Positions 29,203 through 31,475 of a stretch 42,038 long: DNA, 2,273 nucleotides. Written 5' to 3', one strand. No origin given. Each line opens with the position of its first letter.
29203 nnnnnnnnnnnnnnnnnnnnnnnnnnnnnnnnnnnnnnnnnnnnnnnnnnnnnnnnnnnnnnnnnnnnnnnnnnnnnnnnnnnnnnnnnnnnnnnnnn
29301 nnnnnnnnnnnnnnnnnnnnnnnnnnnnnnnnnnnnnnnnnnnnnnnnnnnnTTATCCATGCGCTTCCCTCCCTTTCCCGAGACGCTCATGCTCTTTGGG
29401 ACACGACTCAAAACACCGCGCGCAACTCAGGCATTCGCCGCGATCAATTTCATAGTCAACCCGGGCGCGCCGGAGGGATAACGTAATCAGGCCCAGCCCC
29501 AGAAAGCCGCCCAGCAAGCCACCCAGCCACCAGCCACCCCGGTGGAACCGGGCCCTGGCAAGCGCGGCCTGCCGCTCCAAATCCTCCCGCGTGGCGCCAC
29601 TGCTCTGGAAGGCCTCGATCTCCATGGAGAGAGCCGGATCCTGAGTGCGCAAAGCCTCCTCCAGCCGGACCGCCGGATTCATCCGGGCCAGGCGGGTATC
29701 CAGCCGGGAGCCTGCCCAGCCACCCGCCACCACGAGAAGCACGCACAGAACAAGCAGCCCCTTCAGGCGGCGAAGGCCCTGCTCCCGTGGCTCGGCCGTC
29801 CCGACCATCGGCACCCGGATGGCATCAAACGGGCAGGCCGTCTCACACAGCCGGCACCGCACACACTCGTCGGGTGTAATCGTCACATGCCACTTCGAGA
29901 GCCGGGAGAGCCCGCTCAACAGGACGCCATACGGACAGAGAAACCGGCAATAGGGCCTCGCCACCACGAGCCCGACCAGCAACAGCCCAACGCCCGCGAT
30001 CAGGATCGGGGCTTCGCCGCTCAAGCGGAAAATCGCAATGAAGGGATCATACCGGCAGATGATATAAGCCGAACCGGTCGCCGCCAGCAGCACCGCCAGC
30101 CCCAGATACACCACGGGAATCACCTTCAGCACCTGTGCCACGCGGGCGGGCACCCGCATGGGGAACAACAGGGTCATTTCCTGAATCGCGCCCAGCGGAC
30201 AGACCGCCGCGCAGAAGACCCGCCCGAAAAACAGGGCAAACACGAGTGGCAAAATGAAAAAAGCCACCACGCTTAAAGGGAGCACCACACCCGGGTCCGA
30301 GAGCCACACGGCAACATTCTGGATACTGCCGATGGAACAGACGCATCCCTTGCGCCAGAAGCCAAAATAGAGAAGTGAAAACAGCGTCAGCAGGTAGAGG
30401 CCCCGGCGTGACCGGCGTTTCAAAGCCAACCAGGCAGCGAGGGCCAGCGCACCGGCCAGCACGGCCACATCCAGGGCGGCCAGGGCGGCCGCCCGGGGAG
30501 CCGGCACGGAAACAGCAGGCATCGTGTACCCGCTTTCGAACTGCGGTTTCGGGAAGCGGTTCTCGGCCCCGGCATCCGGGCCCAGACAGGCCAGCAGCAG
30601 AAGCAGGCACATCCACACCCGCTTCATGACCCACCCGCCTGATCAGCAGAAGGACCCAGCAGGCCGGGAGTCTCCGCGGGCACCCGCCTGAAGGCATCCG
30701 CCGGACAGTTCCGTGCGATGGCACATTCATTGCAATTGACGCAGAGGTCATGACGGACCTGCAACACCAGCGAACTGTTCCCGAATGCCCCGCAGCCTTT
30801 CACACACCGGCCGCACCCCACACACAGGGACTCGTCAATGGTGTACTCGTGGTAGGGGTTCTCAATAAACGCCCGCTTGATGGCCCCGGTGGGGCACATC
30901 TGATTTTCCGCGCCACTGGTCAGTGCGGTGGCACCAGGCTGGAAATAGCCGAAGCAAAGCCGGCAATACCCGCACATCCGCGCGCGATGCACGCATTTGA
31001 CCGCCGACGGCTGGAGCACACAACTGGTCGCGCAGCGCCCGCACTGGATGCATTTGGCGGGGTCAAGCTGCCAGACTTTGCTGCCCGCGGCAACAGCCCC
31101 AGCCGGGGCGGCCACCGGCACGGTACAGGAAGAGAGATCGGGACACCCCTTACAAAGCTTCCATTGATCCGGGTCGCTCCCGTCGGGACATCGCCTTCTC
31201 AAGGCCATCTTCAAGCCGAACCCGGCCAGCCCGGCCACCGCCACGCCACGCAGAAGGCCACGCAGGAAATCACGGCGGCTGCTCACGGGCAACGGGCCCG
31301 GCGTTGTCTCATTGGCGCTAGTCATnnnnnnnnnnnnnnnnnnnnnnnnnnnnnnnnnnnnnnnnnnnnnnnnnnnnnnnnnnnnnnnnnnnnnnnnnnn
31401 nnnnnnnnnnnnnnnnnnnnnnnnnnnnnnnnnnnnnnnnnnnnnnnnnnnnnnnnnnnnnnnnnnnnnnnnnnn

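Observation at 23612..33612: Tightly coupled operon joining two membrane-anchored beta-propellers, a NapG/NapH-like Fe-S pair and a cytoplasmic NuoEF/GltD-like NAD(P)H module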

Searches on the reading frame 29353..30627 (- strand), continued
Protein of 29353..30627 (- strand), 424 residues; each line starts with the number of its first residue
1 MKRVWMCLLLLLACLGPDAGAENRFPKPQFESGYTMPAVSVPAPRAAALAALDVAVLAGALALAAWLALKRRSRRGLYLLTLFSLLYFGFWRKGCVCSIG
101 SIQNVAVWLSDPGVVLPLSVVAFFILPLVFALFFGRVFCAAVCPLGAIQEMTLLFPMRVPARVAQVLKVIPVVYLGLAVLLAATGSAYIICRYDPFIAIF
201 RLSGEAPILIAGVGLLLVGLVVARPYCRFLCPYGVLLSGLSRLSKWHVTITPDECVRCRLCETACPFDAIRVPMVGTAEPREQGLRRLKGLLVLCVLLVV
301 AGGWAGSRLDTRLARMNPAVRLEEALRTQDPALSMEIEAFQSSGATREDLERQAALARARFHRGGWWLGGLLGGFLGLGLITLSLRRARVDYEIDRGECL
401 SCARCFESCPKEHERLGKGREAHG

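Call 40: search_protein_families(library=pfam, proteins=[L049:19269-19973:+, L062:38-1408:+], max_evalue=0.0001)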
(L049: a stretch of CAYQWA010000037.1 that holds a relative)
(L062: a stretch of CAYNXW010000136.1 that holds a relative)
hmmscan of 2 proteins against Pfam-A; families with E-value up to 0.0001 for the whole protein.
L049:19269-19973:+ (235 aa): 3 families
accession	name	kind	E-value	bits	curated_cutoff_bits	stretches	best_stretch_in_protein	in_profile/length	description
PF00005.33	ABC_tran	-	1.1e-32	113.9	25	1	31-181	1-136/137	ABC transporter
PF02463.25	SMC_N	-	2e-05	24.6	40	0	44-227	27-212/220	RecF/RecN/SMC N terminal domain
PF13555.12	AAA_29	-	4e-05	23.7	27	1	36-69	17-50/61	P-loop containing region of AAA domain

L062:38-1408:+ (457 aa): 1 family
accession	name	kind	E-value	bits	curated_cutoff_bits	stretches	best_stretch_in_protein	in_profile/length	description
PF02687.27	FtsX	-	5.5e-08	33.3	25.5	1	340-432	3-102/120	FtsX-like permease C-terminal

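Call 54: search_protein_families(library=ncbifam, proteins=[L079:3248-6565:+, L079:2472-3251:+, L079:24-1256:+, L079:1253-2557:+], max_evalue=0.0001)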
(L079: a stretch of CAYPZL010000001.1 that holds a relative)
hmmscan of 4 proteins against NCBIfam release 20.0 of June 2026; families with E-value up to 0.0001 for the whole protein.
L079:3248-6565:+ (1105 aa): 2 families
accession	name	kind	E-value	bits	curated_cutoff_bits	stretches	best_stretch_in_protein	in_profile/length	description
TIGR03434.1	ADOP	subfamily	1.3e-13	50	622.3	1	879-1105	572-803/803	ADOP family duplicated permease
TIGR02212.1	lolCE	equivalog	1.4e-05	24.2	362.45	0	511-574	278-339/411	lipoprotein-releasing ABC transporter permease subunit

L079:2472-3251:+ (259 aa): 188 families (the best 25 are shown)
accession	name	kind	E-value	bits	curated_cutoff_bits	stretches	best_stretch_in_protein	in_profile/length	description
TIGR02211.1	LolD_lipo_ex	equivalog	9.6e-80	267.2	307.75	1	32-254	2-220/221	lipoprotein-releasing ABC transporter ATP-binding protein LolD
NF008639.0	PRK11629.1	equivalog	2.8e-69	233.1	360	1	50-255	23-226/234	lipoprotein-releasing ABC transporter ATP-binding protein LolD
NF007879.0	PRK10584.1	equivalog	1.7e-61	207.8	336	1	29-255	4-226/228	putative ABC transporter ATP-binding protein YbbA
NF007826.0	PRK10535.1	equivalog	4.8e-60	203.5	966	1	30-253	3-221/648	macrolide ABC transporter ATP-binding protein/permease MacB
TIGR02673.1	FtsE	equivalog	4.9e-56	189.8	264.85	1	31-243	1-204/214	cell division ATP-binding protein FtsE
TIGR02982.1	heterocyst_DevA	subfamily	3.4e-54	183.7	295.8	1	49-253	17-219/220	ABC exporter ATP-binding subunit, DevA family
TIGR03608.1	L_ocin_972_ABC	subfamily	6.1e-54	182.6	254.85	1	50-248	11-206/206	putative bacteriocin export ABC transporter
TIGR02315.1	ABC_phnC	equivalog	8.1e-52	176.1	266.1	1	31-244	1-214/243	phosphonate ABC transporter ATP-binding protein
NF007027.0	PRK09493.1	equivalog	1.7e-50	171.6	379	1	31-254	1-215/240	glutamine ABC transporter ATP-binding protein GlnQ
TIGR03265.1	PhnT2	equivalog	2.7e-50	171.6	457.7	1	48-244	15-203/353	putative 2-aminoethylphosphonate ABC transporter ATP-binding protein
TIGR02314.1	ABC_MetN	equivalog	4e-50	170.8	499.7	1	31-256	1-222/343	methionine ABC transporter ATP-binding protein MetN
NF038007.1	ABC_ATP_DarD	equivalog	7.3e-49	166.2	375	1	31-253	1-218/218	darobactin export ABC transporter ATP-binding protein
TIGR01186.1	proV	subfamily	3.4e-48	164.6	326.6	1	48-246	4-200/363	betaine/proline/choline family ABC transporter ATP-binding protein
NF043075.1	MMSYN1_0197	equivalog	2.3e-47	161.6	550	1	31-244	2-201/341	spermidine/putrescine ABC transporter ATP-binding protein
NF040933.2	ABC_arch_GlcV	equivalog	9.2e-47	159.6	450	1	32-238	3-204/357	glucose ABC transporter ATP-binding protein GlcV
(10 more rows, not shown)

L079:24-1256:+ (410 aa): 7 families
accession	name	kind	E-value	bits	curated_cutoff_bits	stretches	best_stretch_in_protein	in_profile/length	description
TIGR03300.1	assembly_YfgL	equivalog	4.5e-57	193.4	285.2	4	253-405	55-211/377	outer membrane protein assembly factor BamB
NF008351.0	PRK11138.1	equivalog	8.1e-35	120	423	3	85-207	108-229/394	outer membrane protein assembly factor BamB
NF053615.1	SerThrKinAfsKStmc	equivalog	7.3e-32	110.9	1300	3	132-273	659-794/809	protein serine/threonine kinase AfsK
TIGR03075.1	PQQ_enz_alc_DH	subfamily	2.4e-24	85.8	480.05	2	128-218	60-155/530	PQQ-dependent dehydrogenase, methanol/ethanol family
TIGR04528.1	acido_non_PQQ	subfamily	4.8e-17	61.9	650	1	76-164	31-129/493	acido-empty-quinoprotein group A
NF050114.1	Rv3212_fam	equivalog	1.9e-09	37.2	150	0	72-124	49-98/393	Rv3212 family protein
TIGR03074.1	PQQ_membr_DH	subfamily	1e-07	30.2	832.65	0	128-169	204-245/783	membrane-bound PQQ-dependent dehydrogenase, glucose/quinate/shikimate family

L079:1253-2557:+ (434 aa): 16 families
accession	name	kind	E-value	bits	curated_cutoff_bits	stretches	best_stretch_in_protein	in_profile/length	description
NF041876.1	EPS_EpsE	equivalog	5.1e-25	88.5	400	1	203-419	168-387/389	exopolysaccharide biosynthesis GT4 family glycosyltransferase EpsE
TIGR03088.1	stp2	hypoth_equivalog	1.2e-20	73.9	409.05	1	114-425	59-370/374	TIGR03088 family PEP-CTERM/XrtA system glycosyltransferase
TIGR03449.1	mycothiol_MshA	equivalog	2.8e-17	62.7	462.5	1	204-426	172-401/406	D-inositol-3-phosphate glycosyltransferase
TIGR04047.1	MSMEG_0565_glyc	hypoth_equivalog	7.6e-13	48.3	259.85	1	255-424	205-370/373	MSMEG_0565 family glycosyltransferase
TIGR03999.1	thiol_BshA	equivalog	2.1e-12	46.7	273.7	1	289-424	237-369/375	N-acetyl-alpha-D-glucosaminyl L-malate synthase BshA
TIGR02149.1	glgA_Coryne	subfamily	1.1e-11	44.5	302.4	1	197-427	145-389/391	glycogen synthase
NF053787.1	GlcN_PG_synth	equivalog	6.9e-10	38.3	480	1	339-424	273-355/361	N-acetylglucosaminyl phosphatidylglycerol synthase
NF038295.1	EPS_HpsP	equivalog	5.3e-09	35.6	550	1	242-427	206-386/388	hormogonium polysaccharide biosynthesis glycosyltransferase HpsP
TIGR04063.1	stp3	hypoth_equivalog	2e-08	33.5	442.05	1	243-424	213-391/397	TIGR04063 family PEP-CTERM/XrtA system glycosyltransferase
NF041010.1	glycosy_Agl16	equivalog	3.8e-08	32.6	575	1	189-379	126-307/352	glycosylation protein Agl16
NF038229.1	Glyco4_Geo_Pelo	equivalog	2.7e-07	29.9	400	1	133-428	50-336/338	GPMC system family 4 glycosyltransferase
NF038298.1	EPS_HpsO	equivalog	7.7e-07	28.2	575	1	246-425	204-384/388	hormogonium polysaccharide biosynthesis glycosyltransferase HpsO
TIGR04005.1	wcaL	equivalog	1.3e-06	27.5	537.6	1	198-412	176-390/406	colanic acid biosynthesis glycosyltransferase WcaL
NF038011.1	PelF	equivalog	4.1e-06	26.1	100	1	216-367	276-423/489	GT4 family glycosyltransferase PelF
NF047684.1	TeichurnBiosyTuaC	equivalog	3.1e-05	23.1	550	0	344-427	306-388/391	teichuronic acid biosynthesis protein TuaC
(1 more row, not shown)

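Call 55: search_protein_families(library=pfam, proteins=[L079:3248-6565:+, L079:24-1256:+], max_evalue=0.001)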
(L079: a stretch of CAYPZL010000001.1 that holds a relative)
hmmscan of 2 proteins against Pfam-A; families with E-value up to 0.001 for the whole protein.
L079:3248-6565:+ (1105 aa): 2 families
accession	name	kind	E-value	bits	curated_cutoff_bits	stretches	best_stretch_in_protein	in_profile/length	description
PF02687.27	FtsX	-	3.8e-16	59.7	25.5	2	507-627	3-117/120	FtsX-like permease C-terminal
PF12704.14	MacB_PCD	-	1.9e-09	38.6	27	1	22-244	5-205/207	MacB-like periplasmic core domain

L079:24-1256:+ (410 aa): 10 families
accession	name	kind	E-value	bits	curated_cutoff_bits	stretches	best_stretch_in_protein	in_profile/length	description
PF13570.13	Beta-prop_ACSF4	-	1.2e-66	225.8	133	3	184-342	62-222/329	Beta-alanine-activating enzyme, beta-propeller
PF13360.13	PQQ_2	-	3.5e-62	210.5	27.6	4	78-245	54-229/233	Outer membrane protein assembly factor BamB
PF25292.1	Beta-prop_CGLA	-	4e-16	59.8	26.8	1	140-246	47-150/316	Lambda-carrageenase beta-propeller domain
PF01011.28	PQQ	-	3.6e-13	49.5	26.7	1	128-216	48-147/595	Glucose/ethanol/alcohol dehydrogenase, beta-propeller domain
PF23414.1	Beta-prop_EML_2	-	1.3e-06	28.4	90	0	307-399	13-108/266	Echinoderm microtubule-associated protein second beta-propeller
PF12894.13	ANAPC4_WD40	-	0.00023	21.8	22.9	0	305-376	8-83/91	Anaphase-promoting complex subunit 4 WD40 domain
PF24807.1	WD40_CDC20-Fz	-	0.00042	20.2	200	0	107-216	29-139/292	CDC20/Fizzy WD40 domain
PF25293.1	Beta-prop_EMC1_N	-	0.00046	20.4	34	0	99-213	33-149/219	EMC1 N-terminal beta-propeller domain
PF25174.1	Beta-prop_THOC3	-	0.00052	19.5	305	0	99-254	102-256/272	THOC3 beta-propeller domain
PF24796.1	WDR55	-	0.00073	19.1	200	0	344-398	191-247/296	WDR55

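Call 80: search_protein_families(library=pfam, proteins=[L087:4808-6043:+, L087:6678-8414:+, L087:8434-8976:+, L087:16827-18137:+, L087:17178-19016:-, L087:15637-16407:-, L087:2719-3645:+, L087:3694-4452:+, L087:570-1598:+, L087:1626-2606:+], max_evalue=0.0001)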
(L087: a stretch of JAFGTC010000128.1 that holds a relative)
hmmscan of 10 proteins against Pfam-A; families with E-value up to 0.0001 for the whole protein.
L087:4808-6043:+ (411 aa): 2 families
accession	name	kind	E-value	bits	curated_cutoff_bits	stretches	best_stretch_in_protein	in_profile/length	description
PF00109.32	ketoacyl-synt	-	2.2e-64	217.9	20.8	1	3-246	2-252/252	Beta-ketoacyl synthase, N-terminal domain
PF02801.28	Ketoacyl-synt_C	-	1.8e-37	128.4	20.8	1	254-368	1-118/119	Beta-ketoacyl synthase, C-terminal domain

L087:6678-8414:+ (578 aa): 1 family
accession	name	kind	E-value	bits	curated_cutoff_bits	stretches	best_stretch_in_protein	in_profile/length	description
PF03169.20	OPT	-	1.6e-55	189.4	25.8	1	19-572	1-621/623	OPT oligopeptide transporter protein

L087:8434-8976:+ (180 aa): 0 families

L087:16827-18137:+ (436 aa): 0 families

L087:17178-19016:- (612 aa): 0 families

L087:15637-16407:- (256 aa): 1 family
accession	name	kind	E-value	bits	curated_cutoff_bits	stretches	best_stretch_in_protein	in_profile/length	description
PF01145.31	Band_7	-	4.7e-33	115.1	23.6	1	28-194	5-175/176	SPFH domain / Band 7 family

L087:2719-3645:+ (308 aa): 1 family
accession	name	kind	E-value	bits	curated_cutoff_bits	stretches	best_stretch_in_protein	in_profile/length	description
PF00698.26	Acyl_transf_1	-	1.3e-36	127.1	32.7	1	6-276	2-271/319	Acyl transferase domain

L087:3694-4452:+ (252 aa): 4 families
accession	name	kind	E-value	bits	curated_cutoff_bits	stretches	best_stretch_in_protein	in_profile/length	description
PF13561.12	adh_short_C2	-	4.3e-68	229.8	27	1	21-251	6-236/236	Enoyl-(Acyl carrier protein) reductase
PF00106.31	adh_short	-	1.1e-64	218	26.6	1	12-204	1-193/195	short chain dehydrogenase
PF08659.16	KR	-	2.9e-25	89.6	22.6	1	14-189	3-174/180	KR domain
PF23441.1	SDR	-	8.1e-08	32.4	27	1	8-249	4-254/258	SDR-like rossmann domain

L087:570-1598:+ (342 aa): 1 family
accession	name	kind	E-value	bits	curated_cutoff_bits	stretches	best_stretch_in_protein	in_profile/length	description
PF02504.20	FA_synthesis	-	9.1e-99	331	29.1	1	13-319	1-314/324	Fatty acid synthesis protein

L087:1626-2606:+ (326 aa): 3 families
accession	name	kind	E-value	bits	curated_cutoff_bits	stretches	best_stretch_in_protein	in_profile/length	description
PF08545.16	ACP_syn_III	-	5e-33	113.3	24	1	107-184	1-80/80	3-Oxoacyl-[acyl-carrier-protein (ACP)] synthase III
PF08541.16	ACP_syn_III_C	-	1.9e-32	111.7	26.6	1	236-325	1-89/90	3-Oxoacyl-[acyl-carrier-protein (ACP)] synthase III C terminal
PF00108.29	Thiolase_N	-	4.4e-07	30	26.4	1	37-147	8-119/260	Thiolase, N-terminal domain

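Call 87: list_cluster_members(proteins=[P0004, P0008, P0010, P0014, P0019, P0023, P0032, P0046])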
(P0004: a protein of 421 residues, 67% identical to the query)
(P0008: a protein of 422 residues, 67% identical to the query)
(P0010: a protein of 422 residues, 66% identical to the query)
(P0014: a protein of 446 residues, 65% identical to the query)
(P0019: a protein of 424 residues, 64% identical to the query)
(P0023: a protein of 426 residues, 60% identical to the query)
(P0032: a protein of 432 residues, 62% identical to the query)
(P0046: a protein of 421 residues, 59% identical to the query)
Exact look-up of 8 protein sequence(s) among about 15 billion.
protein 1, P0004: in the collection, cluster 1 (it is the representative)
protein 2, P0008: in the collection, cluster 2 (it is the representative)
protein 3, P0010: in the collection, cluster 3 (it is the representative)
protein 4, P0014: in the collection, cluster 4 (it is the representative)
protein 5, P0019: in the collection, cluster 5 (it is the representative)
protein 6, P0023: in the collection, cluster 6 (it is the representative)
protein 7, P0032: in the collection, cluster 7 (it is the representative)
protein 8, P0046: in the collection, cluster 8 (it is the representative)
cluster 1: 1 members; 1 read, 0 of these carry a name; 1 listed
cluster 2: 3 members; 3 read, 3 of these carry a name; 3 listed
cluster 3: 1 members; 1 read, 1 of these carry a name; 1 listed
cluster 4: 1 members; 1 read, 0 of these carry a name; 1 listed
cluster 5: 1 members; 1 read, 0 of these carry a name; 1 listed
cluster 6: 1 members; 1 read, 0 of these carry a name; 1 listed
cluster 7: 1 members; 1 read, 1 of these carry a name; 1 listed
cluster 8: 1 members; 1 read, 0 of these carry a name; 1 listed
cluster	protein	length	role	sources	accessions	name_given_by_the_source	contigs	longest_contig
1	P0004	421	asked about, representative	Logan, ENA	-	-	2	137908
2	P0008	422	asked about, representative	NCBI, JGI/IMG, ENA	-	polyferredoxin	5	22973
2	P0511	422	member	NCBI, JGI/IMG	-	NosR/NirI family nitrous oxide reductase transcriptional regulator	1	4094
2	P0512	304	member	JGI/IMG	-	polyferredoxin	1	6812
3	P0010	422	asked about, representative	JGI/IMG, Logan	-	ferredoxin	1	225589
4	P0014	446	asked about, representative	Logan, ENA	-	-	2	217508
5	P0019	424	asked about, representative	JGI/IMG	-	-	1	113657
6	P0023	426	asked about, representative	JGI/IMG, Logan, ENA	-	-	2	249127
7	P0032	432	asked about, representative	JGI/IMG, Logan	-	ferredoxin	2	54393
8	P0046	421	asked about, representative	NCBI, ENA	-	-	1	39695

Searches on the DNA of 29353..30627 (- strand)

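Call 68: search_rna_families(sources=[L007, L021, L039, L043, L079, L089, L016], threshold=gathering)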
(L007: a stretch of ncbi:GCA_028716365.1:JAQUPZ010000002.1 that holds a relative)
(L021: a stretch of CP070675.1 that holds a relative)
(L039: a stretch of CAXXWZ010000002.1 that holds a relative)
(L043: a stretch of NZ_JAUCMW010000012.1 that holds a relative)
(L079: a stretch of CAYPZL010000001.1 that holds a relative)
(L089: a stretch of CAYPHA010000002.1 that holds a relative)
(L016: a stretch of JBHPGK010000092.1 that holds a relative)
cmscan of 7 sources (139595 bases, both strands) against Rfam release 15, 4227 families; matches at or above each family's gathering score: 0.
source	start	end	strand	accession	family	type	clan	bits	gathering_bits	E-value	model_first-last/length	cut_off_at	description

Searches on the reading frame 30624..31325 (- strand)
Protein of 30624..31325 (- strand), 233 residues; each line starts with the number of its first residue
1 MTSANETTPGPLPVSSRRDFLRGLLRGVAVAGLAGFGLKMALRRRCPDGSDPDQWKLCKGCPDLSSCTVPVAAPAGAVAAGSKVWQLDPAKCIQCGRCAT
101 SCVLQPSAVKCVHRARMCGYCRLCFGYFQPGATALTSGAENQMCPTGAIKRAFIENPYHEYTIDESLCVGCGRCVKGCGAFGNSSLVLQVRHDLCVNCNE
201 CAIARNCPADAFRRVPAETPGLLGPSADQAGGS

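Call 5: search_protein_families(library=pfam, proteins=[window:30624-31325:-], max_evalue=0.01)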
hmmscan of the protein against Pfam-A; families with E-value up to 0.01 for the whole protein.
window:30624-31325:- (233 aa): 6 families
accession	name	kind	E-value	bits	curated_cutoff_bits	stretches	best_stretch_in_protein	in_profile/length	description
PF00037.32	Fer4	-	2.3e-09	37.1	21.1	2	161-178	1-18/24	4Fe-4S binding domain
PF12838.12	Fer4_7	-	1.3e-08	35.6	27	1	143-178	11-48/52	4Fe-4S dicluster domain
PF12837.12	Fer4_6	-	5.2e-08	32.9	25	3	162-178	3-19/24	4Fe-4S binding domain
PF25160.1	LdpA_Fe-S-bd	-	6.8e-05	23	27.6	1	142-178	11-38/49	LdpA Fe-S cluster-binding domain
PF14697.11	Fer4_21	-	0.00012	22.6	35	1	162-211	2-56/59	4Fe-4S dicluster domain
PF12797.12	Fer4_2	-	0.00017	21.8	24.5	2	162-178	4-20/22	4Fe-4S binding domain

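Call 6: search_protein_families(library=ncbifam, proteins=[window:30624-31325:-], max_evalue=0.01)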
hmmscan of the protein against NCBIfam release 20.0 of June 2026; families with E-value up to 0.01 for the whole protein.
window:30624-31325:- (233 aa): 16 families
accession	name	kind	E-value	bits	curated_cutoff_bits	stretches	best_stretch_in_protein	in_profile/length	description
NF058577.1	FdxA_fam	equivalog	1.3e-09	38.1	65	2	138-179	13-49/52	4Fe-4S ferredoxin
TIGR02936.1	fdxN_nitrog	equivalog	2.2e-05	24.5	80.55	1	161-179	16-34/91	ferredoxin III, nif-specific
TIGR04105.1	FeFe_hydrog_B1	subfamily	6.1e-05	21.9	450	0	57-104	112-156/462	monomeric [FeFe] hydrogenase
NF007382.0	PRK09898.1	equivalog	0.00013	21.6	213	1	142-215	133-201/208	ferredoxin-like protein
TIGR01944.1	rnfB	subfamily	0.00017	21.2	68.7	1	162-217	109-165/190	RnfABCDGE type electron transport complex subunit B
TIGR02066.1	dsrB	equivalog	0.00025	20.2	341.5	1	142-181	191-229/341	dissimilatory-type sulfite reductase subunit beta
TIGR03287.1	methan_mark_16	hypoth_equivalog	0.00051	18.6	363.95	0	188-214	297-323/391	methanogenesis marker 16 metalloprotein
NF040864.1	HgcB_ferredoxin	equivalog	0.0011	18.7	99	1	162-212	10-61/93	mercury methylation ferredoxin HgcB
TIGR03294.1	FrhG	equivalog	0.0019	18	245.5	1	162-213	170-221/228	coenzyme F420 hydrogenase subunit gamma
NF003475.0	PRK05113.1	equivalog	0.0022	17.9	203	1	162-216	109-164/190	electron transport complex subunit RsxB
NF045874.1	Vhu_polyferre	exception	0.0023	16.7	600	1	135-179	295-342/381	F420-non-reducing hydrogenase associated-polyferredoxin VhuB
TIGR03336.1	IOR_alpha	equivalog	0.0025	16.2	650.9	1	156-212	540-595/595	indolepyruvate ferredoxin oxidoreductase subunit alpha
TIGR02912.1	sulfite_red_C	equivalog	0.004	16.2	324.1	1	162-216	165-222/314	sulfite reductase subunit C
NF005415.0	PRK06991.1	equivalog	0.0049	16.6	281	1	155-217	74-137/284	electron transport complex subunit RsxB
NF043069.1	T4HPD_activ_SAM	equivalog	0.0065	15.9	425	0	158-211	43-96/299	trans-4-hydroxy-L-proline dehydratase activase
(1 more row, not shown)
